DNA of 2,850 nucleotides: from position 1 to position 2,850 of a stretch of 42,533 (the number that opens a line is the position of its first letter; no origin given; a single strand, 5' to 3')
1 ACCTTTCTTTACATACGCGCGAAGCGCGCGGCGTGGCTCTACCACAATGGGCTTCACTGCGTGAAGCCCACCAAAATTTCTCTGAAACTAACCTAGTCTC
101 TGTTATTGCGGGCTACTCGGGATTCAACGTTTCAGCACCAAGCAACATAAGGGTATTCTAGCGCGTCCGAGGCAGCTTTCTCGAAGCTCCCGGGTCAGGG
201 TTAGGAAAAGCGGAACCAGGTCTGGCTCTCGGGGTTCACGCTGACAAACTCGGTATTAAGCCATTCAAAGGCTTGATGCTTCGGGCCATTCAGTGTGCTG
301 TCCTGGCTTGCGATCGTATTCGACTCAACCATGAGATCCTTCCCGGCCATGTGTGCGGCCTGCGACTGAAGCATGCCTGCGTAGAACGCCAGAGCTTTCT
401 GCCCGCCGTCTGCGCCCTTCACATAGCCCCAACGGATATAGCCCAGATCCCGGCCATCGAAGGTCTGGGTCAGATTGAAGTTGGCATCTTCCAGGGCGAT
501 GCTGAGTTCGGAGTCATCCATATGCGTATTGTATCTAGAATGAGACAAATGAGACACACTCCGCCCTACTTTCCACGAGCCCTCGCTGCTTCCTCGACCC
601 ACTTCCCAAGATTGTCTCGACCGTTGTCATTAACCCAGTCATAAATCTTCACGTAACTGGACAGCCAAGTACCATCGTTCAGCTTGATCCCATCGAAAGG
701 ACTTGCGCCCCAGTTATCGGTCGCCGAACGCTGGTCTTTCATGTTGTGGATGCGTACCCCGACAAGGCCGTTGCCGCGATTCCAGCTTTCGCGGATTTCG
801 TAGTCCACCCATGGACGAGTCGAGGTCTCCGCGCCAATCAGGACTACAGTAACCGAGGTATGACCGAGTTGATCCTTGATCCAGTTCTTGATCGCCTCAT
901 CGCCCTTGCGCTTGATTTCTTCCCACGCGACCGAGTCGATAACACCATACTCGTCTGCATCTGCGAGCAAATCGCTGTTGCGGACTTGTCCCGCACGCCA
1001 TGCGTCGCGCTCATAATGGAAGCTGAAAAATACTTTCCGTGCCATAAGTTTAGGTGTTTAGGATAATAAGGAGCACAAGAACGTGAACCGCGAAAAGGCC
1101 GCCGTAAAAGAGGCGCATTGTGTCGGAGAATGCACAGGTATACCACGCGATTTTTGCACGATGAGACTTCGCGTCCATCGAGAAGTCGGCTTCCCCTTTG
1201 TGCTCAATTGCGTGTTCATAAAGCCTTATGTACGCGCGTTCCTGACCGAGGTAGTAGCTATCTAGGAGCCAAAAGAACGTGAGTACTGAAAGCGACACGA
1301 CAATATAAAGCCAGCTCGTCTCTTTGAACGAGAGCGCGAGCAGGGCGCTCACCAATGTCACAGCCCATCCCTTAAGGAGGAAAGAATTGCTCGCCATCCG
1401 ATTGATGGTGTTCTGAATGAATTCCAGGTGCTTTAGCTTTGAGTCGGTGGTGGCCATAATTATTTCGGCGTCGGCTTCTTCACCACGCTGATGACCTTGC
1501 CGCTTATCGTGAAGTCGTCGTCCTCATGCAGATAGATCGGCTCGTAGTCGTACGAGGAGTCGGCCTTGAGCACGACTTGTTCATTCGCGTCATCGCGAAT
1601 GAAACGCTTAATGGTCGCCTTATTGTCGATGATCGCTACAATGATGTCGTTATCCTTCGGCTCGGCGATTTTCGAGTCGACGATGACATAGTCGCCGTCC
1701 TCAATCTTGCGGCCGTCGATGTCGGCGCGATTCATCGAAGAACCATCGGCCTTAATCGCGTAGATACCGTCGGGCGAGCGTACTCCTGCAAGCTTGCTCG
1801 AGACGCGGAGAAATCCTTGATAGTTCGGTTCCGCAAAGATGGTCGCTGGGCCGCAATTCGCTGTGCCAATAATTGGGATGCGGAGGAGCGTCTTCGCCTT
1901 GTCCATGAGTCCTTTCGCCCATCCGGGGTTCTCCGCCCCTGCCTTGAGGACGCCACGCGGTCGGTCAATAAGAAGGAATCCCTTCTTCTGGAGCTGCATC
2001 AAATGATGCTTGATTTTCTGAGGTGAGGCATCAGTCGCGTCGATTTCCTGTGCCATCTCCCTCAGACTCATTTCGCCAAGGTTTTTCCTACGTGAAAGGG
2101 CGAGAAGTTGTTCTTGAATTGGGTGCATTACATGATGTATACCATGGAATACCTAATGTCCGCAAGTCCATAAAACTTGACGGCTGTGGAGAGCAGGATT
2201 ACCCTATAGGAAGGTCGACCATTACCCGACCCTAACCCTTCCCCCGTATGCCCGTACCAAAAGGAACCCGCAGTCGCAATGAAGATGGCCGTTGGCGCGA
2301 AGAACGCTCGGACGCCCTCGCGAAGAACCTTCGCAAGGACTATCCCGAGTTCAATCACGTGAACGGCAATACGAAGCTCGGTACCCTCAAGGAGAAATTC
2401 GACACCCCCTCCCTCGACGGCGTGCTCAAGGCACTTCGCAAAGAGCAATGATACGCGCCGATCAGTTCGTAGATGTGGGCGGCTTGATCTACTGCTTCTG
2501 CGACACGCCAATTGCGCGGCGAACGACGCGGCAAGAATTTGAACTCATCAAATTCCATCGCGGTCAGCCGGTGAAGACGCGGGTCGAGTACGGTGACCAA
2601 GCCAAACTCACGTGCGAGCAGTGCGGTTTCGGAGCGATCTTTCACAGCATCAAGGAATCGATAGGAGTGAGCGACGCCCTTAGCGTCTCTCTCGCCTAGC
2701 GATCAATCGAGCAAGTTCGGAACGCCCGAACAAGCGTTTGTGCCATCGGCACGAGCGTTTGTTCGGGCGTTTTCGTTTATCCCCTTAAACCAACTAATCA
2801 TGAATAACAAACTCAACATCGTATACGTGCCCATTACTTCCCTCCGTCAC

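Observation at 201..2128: S24/LexA-type repressor heads an operon with a 3-TM protein, a ThsB-like TIR protein and a 106-aa unknown: a Thoeris-like module with no ThsA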

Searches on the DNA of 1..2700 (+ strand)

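Call 11: search_dna_similar(query=window:1-2700:+, collection=phages, mode=distant)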
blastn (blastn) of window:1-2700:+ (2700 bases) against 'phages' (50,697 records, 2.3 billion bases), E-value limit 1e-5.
No match.

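Call 12: search_dna_similar(query=window:1-2700:+, collection=plasmids, mode=distant)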
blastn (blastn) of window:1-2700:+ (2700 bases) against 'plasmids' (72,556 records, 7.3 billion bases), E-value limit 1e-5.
Records with a match: 2; places in all: 2; records where one place covers at least 80% of the query: 0.
Best place of each record, by identity: 80-90% 1; 60-80% 1.
By first word of the organism name: Haladaptatus 1; Sphingomonas 1.
By predicted mobility (MOB-suite, as given by PLSDB): non-mobilizable 2.
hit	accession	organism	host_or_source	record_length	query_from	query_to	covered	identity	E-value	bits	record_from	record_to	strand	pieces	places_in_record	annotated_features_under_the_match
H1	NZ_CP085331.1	Haladaptatus salinisoli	cell culture,saline soil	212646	794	1055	10%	69.9%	6e-21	112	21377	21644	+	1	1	TIR domain-containing protein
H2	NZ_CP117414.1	Sphingomonas naphthae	Single cell,Oil contaminated soil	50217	878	925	2%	87.5%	1e-5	61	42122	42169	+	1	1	TIR domain-containing protein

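Call 14: get_annotated_region(hit=H1, flank=4000)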
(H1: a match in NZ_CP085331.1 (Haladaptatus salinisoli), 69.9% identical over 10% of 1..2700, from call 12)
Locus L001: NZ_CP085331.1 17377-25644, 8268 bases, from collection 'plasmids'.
description: Haladaptatus salinisoli strain PSR8 plasmid unnamed4, complete sequence
organism: Haladaptatus salinisoli (NCBI taxid 2884876)
taxonomy: Archaea; Euryarchaeota; Halobacteria; Halobacteriales; Haladaptataceae; Haladaptatus; Haladaptatus salinisoli
host: -; source: cell culture,saline soil; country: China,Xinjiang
typing (MOB-suite, as given by PLSDB): non-mobilizable
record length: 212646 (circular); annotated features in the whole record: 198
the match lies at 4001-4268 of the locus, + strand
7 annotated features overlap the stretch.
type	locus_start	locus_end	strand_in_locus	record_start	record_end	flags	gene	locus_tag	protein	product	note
CDS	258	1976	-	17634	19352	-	-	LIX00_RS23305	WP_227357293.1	pentapeptide repeat-containing protein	-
CDS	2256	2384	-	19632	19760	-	-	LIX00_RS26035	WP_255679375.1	hypothetical protein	-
CDS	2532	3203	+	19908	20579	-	-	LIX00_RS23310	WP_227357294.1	hypothetical protein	-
CDS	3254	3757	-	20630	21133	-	-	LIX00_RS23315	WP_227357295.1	hypothetical protein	-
CDS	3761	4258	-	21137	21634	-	-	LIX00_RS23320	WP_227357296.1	TIR domain-containing protein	-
CDS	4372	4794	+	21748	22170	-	-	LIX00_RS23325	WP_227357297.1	HIT domain-containing protein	-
CDS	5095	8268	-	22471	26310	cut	-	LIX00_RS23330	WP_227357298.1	DNA methyltransferase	-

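Call 15: get_annotated_region(hit=H2, flank=4000)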
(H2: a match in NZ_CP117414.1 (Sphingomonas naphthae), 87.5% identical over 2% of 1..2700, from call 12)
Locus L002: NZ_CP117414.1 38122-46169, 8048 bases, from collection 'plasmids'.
description: Sphingomonas naphthae strain KACC 18716 plasmid unnamed3, complete sequence
organism: Sphingomonas naphthae (NCBI taxid 1813468)
taxonomy: Bacteria; Pseudomonadota; Alphaproteobacteria; Sphingomonadales; Sphingomonadaceae; Sphingomonas; Sphingomonas naphthae
host: -; source: Single cell,Oil contaminated soil; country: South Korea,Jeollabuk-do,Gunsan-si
typing (MOB-suite, as given by PLSDB): non-mobilizable
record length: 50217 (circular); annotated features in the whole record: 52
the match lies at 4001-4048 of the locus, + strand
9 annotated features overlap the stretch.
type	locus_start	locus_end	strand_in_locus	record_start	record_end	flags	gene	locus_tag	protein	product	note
CDS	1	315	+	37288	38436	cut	dcm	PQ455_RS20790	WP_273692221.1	DNA (cytosine-5-)-methyltransferase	GO:0006304 - DNA modification [Evidence IEA]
CDS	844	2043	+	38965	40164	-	-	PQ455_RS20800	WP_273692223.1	IS256 family transposase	-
CDS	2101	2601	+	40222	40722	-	-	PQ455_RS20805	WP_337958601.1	hypothetical protein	-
CDS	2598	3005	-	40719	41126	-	vsr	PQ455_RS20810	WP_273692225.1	DNA mismatch endonuclease Vsr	GO:0006298 - mismatch repair [Evidence IEA]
CDS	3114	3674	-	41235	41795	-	-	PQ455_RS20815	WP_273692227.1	toll/interleukin-1 receptor domain-containing protein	GO:0007165 - signal transduction [Evidence IEA]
CDS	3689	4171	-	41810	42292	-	-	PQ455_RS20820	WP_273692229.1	TIR domain-containing protein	-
CDS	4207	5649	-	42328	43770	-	-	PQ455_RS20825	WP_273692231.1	SIR2 family protein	-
CDS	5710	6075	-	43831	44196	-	-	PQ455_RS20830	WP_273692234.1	hypothetical protein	-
CDS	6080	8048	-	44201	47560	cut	mobF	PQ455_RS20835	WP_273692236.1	MobF family relaxase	-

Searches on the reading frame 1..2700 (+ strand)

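Call 32: search_protein_families(library=pfam, proteins=[L001:3254-3757:-], max_evalue=10)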
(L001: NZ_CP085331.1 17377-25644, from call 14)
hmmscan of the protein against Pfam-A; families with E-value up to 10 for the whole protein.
L001:3254-3757:- (167 aa): 2 families
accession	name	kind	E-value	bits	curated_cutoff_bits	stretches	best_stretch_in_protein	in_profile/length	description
PF10031.14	DUF2273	-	0.91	10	25.4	1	37-68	4-35/48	Small integral membrane protein (DUF2273)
PF09889.16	DUF2116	-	1.6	9.2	26.8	1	127-148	37-58/59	Probable treble clef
